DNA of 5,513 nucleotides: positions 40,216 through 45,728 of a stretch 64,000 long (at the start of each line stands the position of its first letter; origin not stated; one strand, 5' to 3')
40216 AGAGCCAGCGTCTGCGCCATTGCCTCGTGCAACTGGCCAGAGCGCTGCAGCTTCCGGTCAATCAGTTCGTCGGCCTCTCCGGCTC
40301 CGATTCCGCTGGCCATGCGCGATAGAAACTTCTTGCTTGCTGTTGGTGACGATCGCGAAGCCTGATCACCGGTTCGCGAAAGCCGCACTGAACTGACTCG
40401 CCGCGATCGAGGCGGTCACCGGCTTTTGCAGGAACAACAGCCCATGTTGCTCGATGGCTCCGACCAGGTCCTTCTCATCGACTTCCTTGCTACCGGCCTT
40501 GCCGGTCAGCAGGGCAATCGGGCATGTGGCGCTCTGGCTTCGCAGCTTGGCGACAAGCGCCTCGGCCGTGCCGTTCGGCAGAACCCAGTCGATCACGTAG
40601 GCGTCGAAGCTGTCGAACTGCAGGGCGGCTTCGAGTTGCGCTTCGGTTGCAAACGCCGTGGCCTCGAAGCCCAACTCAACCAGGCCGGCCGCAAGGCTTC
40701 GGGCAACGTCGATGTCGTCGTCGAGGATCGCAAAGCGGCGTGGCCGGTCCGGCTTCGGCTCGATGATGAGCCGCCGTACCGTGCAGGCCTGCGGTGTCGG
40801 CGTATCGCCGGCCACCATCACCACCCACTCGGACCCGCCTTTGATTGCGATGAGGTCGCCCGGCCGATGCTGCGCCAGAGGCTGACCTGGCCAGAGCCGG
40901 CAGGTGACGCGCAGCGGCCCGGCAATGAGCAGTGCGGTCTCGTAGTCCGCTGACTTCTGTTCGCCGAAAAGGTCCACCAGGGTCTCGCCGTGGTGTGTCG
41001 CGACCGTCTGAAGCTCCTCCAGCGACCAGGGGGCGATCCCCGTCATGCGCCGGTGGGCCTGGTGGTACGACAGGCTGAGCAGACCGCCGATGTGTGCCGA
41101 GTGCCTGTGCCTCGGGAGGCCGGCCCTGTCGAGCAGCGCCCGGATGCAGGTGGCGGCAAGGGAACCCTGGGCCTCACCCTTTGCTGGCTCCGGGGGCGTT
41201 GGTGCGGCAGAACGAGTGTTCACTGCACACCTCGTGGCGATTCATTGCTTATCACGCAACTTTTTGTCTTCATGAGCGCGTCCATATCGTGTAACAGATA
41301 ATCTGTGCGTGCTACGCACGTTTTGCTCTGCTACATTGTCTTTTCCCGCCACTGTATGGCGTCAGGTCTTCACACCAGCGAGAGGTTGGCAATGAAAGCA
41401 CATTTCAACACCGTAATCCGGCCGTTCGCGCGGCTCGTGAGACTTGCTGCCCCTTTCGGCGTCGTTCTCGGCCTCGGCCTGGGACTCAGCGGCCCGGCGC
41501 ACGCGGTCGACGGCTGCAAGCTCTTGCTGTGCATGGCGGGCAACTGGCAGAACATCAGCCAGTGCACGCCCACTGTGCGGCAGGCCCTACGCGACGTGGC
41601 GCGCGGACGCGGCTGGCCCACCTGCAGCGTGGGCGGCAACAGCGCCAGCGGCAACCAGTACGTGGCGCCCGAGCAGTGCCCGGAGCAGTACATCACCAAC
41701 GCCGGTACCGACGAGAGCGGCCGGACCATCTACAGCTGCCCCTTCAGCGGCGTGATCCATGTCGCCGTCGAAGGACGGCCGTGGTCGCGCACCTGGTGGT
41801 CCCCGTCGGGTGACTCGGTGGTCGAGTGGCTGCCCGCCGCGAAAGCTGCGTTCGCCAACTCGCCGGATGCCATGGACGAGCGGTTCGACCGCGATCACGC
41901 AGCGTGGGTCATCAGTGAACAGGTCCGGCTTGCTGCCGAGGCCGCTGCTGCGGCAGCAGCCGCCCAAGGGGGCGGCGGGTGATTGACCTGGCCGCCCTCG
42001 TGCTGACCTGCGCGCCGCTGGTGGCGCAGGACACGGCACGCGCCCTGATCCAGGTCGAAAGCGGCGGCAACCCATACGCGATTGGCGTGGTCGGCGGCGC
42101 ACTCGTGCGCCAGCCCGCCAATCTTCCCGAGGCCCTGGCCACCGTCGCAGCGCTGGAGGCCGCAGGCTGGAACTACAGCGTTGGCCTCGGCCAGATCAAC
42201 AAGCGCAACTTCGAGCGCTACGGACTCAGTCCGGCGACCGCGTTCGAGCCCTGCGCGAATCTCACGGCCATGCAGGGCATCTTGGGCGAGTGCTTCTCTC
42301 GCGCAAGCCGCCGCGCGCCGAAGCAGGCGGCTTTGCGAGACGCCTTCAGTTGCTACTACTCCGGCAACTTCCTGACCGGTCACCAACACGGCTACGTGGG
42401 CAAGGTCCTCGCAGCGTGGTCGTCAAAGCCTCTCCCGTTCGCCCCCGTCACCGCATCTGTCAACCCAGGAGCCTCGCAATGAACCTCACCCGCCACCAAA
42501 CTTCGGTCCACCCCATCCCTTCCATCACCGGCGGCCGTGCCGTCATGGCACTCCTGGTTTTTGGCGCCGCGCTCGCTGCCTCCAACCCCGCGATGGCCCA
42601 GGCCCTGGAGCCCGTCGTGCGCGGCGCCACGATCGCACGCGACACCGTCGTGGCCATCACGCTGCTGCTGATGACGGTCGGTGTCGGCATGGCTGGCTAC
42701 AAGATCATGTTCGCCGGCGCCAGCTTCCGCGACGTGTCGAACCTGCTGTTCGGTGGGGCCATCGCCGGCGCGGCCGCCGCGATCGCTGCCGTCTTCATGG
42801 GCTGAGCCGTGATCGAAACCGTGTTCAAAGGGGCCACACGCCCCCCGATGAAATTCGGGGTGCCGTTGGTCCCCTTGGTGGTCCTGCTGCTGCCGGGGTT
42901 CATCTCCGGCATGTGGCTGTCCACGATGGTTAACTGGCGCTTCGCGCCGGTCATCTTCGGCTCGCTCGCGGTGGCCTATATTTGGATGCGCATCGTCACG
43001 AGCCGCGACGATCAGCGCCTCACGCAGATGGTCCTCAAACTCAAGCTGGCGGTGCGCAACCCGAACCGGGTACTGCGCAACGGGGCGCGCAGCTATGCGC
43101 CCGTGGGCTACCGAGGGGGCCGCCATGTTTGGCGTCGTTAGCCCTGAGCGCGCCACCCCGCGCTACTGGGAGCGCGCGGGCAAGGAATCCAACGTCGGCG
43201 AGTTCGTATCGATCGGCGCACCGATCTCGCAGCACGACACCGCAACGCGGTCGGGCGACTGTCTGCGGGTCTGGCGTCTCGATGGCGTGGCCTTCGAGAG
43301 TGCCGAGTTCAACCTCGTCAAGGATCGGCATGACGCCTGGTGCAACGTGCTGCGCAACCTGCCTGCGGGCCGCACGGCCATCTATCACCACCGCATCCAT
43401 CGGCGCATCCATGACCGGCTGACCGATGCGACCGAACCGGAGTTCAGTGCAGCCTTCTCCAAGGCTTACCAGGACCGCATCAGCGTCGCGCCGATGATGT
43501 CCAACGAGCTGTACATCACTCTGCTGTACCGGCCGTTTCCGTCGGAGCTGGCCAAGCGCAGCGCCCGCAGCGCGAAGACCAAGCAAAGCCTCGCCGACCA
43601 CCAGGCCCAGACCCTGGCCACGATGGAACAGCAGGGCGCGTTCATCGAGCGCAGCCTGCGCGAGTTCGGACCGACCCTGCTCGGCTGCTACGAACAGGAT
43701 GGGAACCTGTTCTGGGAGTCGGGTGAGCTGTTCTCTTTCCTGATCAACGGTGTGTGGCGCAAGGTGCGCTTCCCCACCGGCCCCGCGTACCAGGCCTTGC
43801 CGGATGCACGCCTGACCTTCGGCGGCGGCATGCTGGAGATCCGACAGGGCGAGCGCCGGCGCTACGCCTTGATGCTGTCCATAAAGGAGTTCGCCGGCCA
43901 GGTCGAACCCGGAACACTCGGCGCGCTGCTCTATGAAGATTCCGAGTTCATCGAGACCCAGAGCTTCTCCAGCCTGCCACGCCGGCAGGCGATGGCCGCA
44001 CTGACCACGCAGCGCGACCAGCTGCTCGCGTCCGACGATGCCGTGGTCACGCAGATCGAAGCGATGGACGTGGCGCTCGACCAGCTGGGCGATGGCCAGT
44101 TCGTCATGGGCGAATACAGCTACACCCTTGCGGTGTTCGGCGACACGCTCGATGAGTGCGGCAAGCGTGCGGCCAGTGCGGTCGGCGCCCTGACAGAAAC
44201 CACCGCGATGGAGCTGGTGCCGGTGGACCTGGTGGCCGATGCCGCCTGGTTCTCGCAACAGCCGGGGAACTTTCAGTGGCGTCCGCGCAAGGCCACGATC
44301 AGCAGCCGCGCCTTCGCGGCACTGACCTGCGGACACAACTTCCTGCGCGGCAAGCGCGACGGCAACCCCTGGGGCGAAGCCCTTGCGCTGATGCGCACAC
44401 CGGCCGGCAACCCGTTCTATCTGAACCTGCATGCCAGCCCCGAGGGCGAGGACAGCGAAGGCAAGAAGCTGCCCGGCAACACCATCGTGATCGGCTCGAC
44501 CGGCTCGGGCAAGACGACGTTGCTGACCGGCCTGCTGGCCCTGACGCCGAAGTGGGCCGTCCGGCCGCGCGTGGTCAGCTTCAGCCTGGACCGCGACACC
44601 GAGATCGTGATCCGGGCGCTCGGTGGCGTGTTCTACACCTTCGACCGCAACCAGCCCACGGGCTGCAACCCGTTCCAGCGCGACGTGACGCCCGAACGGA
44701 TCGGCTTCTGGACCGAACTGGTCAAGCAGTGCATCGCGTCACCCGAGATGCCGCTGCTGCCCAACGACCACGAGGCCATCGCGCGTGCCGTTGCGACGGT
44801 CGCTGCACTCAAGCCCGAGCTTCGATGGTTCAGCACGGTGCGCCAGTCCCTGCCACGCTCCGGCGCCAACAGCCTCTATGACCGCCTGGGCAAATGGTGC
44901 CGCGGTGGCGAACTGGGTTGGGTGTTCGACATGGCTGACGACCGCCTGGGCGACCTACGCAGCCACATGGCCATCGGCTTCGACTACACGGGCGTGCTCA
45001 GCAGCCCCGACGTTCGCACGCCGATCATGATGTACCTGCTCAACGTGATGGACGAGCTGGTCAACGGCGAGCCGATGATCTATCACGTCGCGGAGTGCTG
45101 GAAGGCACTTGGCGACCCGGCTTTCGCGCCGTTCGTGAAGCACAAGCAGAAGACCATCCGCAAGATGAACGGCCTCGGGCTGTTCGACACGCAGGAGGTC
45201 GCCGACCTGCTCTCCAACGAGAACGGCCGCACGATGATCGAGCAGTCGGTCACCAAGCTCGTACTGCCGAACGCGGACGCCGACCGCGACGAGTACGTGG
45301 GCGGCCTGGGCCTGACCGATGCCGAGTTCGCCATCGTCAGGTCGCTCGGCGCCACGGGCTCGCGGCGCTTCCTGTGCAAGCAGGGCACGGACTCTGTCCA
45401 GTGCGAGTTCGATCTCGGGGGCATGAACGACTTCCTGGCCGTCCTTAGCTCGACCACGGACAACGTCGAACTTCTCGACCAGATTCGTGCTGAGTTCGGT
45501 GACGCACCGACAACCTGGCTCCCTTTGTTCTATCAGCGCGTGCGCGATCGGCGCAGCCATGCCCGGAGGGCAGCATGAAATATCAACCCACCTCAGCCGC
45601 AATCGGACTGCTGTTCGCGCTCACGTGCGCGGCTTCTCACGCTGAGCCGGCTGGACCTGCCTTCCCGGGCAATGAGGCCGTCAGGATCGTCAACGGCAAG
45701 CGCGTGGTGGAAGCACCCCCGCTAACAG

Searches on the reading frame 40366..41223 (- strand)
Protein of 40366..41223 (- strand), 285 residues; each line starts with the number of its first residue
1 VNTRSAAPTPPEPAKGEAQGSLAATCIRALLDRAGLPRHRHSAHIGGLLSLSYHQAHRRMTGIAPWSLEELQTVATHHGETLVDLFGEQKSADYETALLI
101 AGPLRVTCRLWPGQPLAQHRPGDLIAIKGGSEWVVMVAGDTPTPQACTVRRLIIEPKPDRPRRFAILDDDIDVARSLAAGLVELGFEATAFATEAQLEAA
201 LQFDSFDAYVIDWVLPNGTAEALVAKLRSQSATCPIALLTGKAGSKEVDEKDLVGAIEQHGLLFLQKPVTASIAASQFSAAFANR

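Call 8: search_protein_families(library=pfam, proteins=[window:40366-41223:-], max_evalue=0.01)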
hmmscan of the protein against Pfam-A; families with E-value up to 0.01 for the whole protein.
window:40366-41223:- (285 aa): 3 families
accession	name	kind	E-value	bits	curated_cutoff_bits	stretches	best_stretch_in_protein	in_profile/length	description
PF08667.16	BetR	-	1.1e-15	58.4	21.6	1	21-154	4-146/148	BetR domain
PF00072.30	Response_reg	-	1e-08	35.7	30.2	1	166-270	3-102/111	Response regulator receiver domain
PF03709.21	OKR_DC_1_N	-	0.0069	17.1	29.3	1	172-254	4-84/111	Orn/Lys/Arg decarboxylase, N-terminal domain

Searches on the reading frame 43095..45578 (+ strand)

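Call 67: search_protein_families(library=pfam, proteins=[window:43095-45578:+], max_evalue=0.001)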
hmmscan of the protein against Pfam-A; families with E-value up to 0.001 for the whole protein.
window:43095-45578:+ (827 aa): 3 families
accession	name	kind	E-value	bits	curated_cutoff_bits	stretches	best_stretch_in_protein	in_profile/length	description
PF03135.19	CagE_TrbE_VirB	-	3e-33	116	21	1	195-398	2-204/204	CagE, TrbE, VirB family, component of type IV transporter system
PF19044.6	P-loop_TraG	-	2.7e-14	53.1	25.8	1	644-752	236-346/413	TraG P-loop domain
PF01580.24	FtsK_SpoIIIE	-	0.00038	20.4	24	1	437-481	27-60/221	FtsK/SpoIIIE family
